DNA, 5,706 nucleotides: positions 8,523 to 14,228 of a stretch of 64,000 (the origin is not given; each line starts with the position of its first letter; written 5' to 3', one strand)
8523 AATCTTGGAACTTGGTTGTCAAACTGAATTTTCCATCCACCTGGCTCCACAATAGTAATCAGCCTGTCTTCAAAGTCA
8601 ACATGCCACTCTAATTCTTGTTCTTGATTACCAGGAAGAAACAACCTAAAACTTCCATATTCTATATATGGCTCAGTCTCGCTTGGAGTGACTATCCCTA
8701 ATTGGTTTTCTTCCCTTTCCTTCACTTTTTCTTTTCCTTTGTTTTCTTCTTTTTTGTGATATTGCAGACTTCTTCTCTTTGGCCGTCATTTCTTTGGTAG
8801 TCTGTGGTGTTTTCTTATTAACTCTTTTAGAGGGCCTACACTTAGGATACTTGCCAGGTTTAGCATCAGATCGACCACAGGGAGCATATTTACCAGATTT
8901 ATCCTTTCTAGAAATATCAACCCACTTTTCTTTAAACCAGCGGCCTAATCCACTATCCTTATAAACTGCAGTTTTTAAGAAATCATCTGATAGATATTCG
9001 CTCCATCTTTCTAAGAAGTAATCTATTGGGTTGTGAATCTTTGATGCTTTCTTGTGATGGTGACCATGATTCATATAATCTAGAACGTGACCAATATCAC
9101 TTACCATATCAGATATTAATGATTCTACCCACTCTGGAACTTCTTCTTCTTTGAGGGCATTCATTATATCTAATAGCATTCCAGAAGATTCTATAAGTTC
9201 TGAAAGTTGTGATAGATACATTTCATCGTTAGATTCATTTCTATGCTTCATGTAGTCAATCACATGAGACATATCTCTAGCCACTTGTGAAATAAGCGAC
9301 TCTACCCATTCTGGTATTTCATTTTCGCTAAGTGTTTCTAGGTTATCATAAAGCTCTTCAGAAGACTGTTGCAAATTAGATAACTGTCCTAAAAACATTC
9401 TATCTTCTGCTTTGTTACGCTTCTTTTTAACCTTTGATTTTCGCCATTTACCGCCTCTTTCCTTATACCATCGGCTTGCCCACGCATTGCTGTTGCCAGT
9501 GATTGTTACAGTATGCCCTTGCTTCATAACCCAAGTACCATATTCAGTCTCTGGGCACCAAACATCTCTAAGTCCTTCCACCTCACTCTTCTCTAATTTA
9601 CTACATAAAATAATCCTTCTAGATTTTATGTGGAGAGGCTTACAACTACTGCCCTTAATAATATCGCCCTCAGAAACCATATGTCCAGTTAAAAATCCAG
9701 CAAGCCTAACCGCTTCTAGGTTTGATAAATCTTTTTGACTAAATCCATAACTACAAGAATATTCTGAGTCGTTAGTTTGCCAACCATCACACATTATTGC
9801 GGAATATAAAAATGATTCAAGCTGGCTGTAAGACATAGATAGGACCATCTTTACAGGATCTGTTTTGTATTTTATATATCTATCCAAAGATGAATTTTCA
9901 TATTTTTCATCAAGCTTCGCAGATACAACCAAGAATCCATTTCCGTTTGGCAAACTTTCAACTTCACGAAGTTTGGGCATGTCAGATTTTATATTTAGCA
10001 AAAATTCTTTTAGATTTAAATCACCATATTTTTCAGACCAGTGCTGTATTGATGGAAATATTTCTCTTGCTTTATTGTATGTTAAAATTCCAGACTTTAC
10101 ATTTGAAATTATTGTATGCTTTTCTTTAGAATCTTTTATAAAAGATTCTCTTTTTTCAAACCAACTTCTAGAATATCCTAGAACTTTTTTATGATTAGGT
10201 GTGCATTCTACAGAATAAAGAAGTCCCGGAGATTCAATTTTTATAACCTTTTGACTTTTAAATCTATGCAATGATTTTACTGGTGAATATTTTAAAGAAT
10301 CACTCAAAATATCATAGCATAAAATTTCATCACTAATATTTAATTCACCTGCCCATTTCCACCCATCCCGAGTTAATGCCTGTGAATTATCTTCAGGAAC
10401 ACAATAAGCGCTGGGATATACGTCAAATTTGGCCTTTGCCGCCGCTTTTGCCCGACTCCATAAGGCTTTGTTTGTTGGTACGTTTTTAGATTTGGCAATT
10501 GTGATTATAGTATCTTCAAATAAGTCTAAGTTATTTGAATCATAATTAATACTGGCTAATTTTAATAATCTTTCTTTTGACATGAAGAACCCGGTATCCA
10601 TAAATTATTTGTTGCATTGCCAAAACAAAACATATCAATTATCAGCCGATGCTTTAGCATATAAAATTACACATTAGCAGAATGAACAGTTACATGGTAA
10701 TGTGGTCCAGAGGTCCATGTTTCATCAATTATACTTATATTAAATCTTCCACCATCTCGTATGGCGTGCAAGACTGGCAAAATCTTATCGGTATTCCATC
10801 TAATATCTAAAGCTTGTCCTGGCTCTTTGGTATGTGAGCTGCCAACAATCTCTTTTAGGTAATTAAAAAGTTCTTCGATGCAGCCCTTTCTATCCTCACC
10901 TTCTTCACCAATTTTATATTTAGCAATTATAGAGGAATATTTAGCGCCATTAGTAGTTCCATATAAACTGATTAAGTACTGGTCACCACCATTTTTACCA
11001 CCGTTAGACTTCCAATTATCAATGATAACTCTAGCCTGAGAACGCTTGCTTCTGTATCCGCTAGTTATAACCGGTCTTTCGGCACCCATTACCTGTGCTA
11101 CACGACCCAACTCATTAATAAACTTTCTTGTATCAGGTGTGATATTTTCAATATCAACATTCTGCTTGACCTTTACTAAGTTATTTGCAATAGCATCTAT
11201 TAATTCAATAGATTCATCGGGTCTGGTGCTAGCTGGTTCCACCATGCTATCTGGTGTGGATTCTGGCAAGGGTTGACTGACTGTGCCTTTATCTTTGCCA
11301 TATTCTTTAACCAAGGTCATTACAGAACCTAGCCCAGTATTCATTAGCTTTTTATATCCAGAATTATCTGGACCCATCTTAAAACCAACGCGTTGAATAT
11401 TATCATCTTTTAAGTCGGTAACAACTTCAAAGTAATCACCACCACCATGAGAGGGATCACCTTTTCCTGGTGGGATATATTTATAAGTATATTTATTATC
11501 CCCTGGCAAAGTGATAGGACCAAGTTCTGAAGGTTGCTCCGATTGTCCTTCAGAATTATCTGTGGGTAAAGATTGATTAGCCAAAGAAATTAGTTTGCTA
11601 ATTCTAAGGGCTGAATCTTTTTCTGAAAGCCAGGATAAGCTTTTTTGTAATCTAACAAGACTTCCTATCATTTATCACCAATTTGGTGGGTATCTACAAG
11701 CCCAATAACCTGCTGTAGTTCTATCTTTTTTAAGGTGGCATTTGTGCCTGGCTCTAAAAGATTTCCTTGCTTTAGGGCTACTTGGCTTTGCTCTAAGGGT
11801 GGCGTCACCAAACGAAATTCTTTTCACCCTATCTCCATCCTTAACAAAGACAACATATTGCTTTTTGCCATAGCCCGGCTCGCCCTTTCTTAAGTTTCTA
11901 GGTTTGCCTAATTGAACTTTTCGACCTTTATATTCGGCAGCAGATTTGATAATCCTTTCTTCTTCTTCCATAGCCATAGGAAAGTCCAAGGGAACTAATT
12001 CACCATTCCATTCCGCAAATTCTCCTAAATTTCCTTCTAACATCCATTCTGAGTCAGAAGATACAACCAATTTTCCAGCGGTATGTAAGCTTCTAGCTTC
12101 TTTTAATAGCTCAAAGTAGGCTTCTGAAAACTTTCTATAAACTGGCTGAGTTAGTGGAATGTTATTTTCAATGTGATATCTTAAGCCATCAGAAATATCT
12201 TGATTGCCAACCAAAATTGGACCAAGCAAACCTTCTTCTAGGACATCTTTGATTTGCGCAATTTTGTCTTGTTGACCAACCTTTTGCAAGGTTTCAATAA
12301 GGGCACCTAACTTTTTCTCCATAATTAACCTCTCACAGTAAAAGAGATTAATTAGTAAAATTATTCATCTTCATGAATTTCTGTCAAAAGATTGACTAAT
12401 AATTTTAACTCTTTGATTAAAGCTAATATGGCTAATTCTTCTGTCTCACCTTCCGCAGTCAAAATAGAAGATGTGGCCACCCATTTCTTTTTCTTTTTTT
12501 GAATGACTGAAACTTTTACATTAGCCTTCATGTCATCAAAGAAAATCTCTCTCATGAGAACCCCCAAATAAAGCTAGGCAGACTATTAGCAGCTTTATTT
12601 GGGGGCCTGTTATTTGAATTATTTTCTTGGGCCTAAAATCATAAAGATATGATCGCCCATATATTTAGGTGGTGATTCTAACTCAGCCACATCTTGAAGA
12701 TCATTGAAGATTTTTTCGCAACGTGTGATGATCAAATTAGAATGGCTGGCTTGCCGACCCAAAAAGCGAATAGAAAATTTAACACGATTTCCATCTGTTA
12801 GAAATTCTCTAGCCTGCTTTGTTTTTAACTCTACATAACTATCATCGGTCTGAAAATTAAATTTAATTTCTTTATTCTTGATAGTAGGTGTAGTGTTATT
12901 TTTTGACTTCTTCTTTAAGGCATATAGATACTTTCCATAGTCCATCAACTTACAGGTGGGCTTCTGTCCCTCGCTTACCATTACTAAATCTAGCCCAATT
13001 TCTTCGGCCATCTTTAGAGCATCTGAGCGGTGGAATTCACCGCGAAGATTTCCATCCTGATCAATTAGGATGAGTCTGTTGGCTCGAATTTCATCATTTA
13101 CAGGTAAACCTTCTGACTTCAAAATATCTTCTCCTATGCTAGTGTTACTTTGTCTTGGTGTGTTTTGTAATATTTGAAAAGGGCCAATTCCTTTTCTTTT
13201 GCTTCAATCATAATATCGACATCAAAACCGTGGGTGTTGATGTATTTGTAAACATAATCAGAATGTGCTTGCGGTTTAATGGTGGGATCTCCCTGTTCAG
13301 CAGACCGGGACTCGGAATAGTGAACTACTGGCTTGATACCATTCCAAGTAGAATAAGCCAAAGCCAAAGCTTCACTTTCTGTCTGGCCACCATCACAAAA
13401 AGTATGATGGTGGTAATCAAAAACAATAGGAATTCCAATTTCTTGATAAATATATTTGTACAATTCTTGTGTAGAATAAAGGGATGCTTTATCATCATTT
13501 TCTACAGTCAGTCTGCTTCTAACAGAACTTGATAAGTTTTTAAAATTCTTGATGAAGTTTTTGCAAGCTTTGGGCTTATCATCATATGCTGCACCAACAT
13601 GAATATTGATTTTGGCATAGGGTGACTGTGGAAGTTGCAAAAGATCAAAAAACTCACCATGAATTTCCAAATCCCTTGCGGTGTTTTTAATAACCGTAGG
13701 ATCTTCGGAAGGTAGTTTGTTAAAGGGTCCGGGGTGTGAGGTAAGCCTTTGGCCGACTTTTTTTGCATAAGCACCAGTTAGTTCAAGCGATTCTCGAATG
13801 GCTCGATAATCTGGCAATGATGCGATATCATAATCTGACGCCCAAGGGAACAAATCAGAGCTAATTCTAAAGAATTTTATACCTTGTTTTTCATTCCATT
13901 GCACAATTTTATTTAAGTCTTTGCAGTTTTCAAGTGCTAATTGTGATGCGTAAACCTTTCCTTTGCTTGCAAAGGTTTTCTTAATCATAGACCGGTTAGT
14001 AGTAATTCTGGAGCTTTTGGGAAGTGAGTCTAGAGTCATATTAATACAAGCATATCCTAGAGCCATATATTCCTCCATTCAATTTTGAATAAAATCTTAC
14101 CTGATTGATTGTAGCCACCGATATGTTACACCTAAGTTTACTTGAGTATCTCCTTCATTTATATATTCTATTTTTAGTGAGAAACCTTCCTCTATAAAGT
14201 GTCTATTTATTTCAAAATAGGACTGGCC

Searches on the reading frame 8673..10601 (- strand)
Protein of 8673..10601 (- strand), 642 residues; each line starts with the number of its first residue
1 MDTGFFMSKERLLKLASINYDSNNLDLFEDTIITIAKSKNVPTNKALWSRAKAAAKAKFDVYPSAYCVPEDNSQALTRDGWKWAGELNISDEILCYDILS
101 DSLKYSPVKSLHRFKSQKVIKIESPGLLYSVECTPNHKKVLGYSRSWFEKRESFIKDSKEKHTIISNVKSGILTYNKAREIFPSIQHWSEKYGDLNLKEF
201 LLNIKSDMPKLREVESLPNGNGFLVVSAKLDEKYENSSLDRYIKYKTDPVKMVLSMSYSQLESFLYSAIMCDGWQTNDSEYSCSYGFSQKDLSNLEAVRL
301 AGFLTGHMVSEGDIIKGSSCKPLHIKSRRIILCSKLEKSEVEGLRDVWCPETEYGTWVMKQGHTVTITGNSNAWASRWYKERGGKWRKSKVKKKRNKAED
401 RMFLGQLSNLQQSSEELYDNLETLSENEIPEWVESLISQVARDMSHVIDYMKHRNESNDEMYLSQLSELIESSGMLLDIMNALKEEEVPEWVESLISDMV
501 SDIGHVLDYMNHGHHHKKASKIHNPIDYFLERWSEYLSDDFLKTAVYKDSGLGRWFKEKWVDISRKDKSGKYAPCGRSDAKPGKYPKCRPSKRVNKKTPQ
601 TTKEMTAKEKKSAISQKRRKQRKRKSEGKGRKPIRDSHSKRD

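Call 8: search_protein_families(library=pfam, proteins=[window:8673-10601:-], max_evalue=0.01)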
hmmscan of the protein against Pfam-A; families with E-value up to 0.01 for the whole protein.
window:8673-10601:- (642 aa): 3 families
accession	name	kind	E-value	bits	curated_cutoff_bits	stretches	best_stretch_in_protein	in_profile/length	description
PF19197.5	DUF5872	-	8.2e-15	55.9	27.5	1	547-622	50-114/116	Family of unknown function (DUF5872)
PF12322.14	T4_baseplate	-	0.0077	16.4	24.5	0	394-452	134-190/219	T4 bacteriophage base plate protein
PF13625.11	Helicase_C_3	-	0.0078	16.7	34.2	0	412-446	53-87/125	Helicase conserved C-terminal domain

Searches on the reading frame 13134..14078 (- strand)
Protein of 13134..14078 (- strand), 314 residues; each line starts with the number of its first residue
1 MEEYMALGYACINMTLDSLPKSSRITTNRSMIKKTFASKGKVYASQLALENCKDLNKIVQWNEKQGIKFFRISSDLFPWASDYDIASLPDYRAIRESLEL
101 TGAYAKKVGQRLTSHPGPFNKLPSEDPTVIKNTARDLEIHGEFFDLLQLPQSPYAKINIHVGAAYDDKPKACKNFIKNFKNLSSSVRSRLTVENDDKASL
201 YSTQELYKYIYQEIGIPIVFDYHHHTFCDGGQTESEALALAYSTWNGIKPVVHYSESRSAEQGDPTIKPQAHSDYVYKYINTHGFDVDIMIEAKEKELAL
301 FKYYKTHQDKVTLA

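Call 12: search_protein_families(library=phrogs, proteins=[window:13134-14078:-], max_evalue=0.001)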
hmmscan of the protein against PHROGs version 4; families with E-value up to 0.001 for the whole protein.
window:13134-14078:- (314 aa): 1 family
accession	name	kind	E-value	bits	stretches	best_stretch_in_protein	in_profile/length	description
phrog_8420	-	DNA, RNA and nucleotide metabolism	7.3e-49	167.5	1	5-306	1-306/309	endonuclease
